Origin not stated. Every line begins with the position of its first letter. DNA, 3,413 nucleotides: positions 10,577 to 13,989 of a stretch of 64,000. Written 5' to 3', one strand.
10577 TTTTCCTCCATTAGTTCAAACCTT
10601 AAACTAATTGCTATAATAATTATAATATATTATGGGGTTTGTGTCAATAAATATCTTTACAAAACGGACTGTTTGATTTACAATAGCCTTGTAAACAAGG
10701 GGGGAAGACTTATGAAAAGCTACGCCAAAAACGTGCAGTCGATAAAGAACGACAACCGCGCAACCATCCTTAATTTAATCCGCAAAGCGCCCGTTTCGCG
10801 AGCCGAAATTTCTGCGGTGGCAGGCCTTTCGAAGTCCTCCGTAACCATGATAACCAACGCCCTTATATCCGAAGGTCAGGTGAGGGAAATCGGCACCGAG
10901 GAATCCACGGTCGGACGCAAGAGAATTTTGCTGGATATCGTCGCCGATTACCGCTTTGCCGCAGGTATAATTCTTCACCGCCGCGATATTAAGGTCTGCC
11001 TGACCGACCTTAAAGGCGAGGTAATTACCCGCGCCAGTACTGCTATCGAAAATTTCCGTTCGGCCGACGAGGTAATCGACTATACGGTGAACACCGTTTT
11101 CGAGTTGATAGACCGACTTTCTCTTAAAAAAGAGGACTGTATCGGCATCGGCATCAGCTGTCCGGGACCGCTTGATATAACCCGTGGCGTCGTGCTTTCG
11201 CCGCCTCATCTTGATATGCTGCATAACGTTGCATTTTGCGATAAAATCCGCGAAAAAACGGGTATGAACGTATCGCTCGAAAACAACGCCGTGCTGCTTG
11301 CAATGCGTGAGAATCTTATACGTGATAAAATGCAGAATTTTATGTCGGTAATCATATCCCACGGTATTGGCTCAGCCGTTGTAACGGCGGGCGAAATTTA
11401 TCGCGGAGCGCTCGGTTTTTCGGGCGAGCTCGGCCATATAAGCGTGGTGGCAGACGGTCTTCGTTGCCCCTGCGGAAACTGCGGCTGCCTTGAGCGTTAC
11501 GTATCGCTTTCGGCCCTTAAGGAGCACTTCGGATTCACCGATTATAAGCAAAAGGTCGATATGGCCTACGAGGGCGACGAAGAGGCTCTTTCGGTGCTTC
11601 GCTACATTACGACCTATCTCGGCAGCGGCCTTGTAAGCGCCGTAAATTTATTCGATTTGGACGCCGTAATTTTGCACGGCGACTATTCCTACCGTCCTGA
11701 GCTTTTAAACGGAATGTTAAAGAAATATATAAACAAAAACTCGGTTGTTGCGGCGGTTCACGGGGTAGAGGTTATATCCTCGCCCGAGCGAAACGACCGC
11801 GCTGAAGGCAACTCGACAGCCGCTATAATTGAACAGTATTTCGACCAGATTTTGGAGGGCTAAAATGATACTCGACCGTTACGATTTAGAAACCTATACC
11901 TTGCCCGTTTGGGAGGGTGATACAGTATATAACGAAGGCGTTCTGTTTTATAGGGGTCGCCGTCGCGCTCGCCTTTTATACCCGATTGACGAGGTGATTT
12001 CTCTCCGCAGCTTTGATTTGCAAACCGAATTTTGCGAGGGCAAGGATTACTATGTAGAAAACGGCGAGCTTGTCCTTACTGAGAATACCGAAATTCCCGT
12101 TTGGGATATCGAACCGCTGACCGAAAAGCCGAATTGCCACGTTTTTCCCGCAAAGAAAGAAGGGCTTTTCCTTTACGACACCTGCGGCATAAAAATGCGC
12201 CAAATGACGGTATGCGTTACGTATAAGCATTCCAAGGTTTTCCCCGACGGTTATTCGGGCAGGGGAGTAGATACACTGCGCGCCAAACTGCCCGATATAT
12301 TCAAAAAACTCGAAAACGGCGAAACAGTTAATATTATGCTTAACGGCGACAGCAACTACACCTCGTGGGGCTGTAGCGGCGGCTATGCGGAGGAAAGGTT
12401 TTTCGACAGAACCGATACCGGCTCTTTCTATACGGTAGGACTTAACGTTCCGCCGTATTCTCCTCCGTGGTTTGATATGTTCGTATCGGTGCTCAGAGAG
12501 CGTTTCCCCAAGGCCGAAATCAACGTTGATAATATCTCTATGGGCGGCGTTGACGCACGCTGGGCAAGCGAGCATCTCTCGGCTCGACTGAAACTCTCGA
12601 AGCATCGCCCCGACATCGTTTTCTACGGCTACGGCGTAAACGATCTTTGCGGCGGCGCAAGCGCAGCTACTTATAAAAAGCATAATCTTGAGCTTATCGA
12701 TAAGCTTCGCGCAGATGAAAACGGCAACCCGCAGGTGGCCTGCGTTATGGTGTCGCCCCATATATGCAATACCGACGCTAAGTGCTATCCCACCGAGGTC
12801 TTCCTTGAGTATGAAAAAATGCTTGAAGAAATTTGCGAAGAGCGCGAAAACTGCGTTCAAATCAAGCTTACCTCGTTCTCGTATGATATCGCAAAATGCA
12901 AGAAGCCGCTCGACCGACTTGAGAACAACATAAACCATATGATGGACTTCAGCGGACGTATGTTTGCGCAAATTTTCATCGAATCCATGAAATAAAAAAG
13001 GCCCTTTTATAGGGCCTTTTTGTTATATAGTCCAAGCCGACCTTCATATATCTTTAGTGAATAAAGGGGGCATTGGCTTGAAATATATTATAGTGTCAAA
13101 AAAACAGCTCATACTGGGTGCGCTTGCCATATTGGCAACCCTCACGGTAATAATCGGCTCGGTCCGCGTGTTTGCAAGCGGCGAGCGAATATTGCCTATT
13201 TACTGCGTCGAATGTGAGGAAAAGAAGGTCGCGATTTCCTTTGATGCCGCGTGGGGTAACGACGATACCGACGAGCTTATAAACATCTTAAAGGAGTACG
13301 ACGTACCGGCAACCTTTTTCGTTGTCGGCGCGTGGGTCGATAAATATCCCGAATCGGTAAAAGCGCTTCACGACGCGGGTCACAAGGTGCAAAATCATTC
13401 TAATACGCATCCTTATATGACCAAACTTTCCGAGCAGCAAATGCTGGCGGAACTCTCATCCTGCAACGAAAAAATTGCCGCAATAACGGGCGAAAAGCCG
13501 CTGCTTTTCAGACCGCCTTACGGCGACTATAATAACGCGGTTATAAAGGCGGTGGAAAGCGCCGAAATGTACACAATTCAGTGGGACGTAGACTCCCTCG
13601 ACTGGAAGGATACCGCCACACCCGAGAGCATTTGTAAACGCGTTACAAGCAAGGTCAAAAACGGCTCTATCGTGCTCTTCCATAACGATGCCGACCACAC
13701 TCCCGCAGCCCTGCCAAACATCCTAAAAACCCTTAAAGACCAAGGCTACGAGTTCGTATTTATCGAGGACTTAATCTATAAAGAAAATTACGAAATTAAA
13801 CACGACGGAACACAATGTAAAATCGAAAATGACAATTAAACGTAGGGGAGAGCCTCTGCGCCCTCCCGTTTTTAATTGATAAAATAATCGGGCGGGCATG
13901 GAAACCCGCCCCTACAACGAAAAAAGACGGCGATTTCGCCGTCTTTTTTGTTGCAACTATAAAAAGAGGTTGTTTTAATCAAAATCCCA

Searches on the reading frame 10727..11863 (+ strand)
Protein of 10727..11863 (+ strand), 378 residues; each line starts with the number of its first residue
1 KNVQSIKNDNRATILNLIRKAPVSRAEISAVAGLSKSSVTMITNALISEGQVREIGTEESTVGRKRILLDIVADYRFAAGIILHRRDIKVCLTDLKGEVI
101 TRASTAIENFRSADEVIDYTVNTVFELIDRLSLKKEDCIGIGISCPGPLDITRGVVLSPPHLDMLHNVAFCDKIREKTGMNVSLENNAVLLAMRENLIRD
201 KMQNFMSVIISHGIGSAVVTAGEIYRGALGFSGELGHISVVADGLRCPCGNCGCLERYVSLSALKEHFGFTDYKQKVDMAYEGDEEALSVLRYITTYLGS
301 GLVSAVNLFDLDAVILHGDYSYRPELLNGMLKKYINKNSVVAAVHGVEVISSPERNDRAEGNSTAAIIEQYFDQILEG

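Call 6: search_protein_families(library=pfam, proteins=[window:10727-11863:+])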
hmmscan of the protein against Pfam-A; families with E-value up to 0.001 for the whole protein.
window:10727-11863:+ (378 aa): 2 families
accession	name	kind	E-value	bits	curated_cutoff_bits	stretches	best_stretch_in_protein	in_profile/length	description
PF00480.26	ROK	-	1.2e-45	156.7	22.9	1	83-344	6-271/294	ROK family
PF09339.16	HTH_IclR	-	0.00027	21.1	22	1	14-54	8-50/52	IclR helix-turn-helix domain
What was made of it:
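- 10727..11863 (+): Divergently transcribed ROK-family repressor (378 aa), the probable regulator of the operon. The SGNH esterase gene (ATG at 11865) follows after 1 nt. Pfam ROK at 1.2e-45 plus an N-terminal HTH (call 6).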

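Call 7: search_protein_families(library=ncbifam, proteins=[window:10727-11863:+], max_evalue=0.01)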
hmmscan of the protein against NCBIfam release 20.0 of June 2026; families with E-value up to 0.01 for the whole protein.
window:10727-11863:+ (378 aa): 14 families
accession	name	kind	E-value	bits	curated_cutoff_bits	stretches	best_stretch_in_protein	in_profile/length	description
NF047937.1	TransRegNagC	equivalog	3.1e-48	165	650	1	2-359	4-376/399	DNA-binding transcriptional regulator NagC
NF049930.1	TransRegMlc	equivalog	2.7e-36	125.7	530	1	3-356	10-379/405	sugar metabolism global transcriptional regulator Mlc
NF007251.0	PRK09698.1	equivalog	3.7e-31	108.5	253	1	79-361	9-291/304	allose kinase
TIGR00744.1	ROK_glcA_fam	subfamily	2.4e-30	105.9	260.35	2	87-264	9-186/318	ROK family glucokinase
NF003461.0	PRK05082.1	subfamily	2.3e-16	60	283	1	140-338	58-260/291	N-acetylmannosamine kinase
NF042998.1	bglucokin_BglK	equivalog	4.3e-16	59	550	1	90-336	15-259/291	beta-glucoside kinase BglK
NF007108.0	PRK09557.1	equivalog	6.5e-15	55.2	443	1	92-334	8-272/303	fructokinase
NF009835.0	PRK13310.1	equivalog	4.8e-14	52.4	380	1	116-335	35-270/303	N-acetylglucosamine kinase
NF045551.1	GK_Pyrobac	equivalog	7.5e-13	48.4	500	1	119-319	31-234/294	ATP-dependent glucokinase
NF047821.1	NactlManKinNanK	equivalog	7.6e-13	48.6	450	1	156-320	74-243/288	N-acetylmannosamine kinase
NF009836.0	PRK13311.1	equivalog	0.00031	20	551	1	178-264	96-194/256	N-acetyl-D-glucosamine kinase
NF053755.1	MsvR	equivalog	0.00059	19.6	220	1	2-55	6-59/236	transcriptional factor MsvR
NF045550.1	FrctkaseScrK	equivalog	0.0023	17.4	400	1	122-241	39-160/293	fructokinase ScrK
NF040939.2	trans_reg_lrs14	equivalog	0.0045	17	90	0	12-66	25-80/103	Lrs14 family HTH-type transcriptional regulator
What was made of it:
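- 10727..11863 (+): The closest NCBIfam models are NagC and Mlc, both below cut-off (call 7).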

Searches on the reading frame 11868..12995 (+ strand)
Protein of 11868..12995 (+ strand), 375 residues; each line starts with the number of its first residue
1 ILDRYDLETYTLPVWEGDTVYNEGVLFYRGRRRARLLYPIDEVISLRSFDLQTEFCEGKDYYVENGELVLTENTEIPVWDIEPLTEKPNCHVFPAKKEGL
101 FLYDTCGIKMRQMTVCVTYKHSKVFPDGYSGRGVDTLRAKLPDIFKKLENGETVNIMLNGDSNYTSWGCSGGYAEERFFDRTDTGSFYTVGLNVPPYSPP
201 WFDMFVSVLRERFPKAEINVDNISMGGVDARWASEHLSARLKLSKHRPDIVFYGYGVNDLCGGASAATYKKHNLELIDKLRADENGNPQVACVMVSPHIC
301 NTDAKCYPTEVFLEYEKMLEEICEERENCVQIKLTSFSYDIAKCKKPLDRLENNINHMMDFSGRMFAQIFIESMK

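Call 6: search_protein_families(library=pfam, proteins=[window:11868-12995:+])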
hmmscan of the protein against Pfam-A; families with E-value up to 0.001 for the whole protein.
window:11868-12995:+ (375 aa): 2 families
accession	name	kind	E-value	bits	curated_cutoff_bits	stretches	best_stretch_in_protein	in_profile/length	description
PF13472.12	Lipase_GDSL_2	-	2.8e-10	41.4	32.9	1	189-334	7-149/178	GDSL-like Lipase/Acylhydrolase family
PF00657.28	Lipase_GDSL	-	0.00025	21.7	23.6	1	195-302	37-134/208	GDSL-like Lipase/Acylhydrolase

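Call 7: search_protein_families(library=ncbifam, proteins=[window:11868-12995:+], max_evalue=0.01)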
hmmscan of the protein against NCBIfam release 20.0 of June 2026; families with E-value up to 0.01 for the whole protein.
window:11868-12995:+ (375 aa): 0 families

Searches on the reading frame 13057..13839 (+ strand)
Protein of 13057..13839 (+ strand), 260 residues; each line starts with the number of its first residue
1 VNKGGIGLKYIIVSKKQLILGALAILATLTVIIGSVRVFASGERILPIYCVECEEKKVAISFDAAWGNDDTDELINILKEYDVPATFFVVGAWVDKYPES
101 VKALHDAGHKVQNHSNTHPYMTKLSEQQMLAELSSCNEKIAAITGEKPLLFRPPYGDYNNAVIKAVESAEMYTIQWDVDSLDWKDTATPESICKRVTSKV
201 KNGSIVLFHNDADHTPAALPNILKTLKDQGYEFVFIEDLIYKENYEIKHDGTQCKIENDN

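Call 6: search_protein_families(library=pfam, proteins=[window:13057-13839:+])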
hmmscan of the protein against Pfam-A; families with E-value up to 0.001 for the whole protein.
window:13057-13839:+ (260 aa): 1 family
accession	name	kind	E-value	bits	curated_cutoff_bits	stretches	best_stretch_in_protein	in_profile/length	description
PF01522.26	Polysacc_deac_1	-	7.7e-41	139.4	23.1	1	54-172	5-122/124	Polysaccharide deacetylase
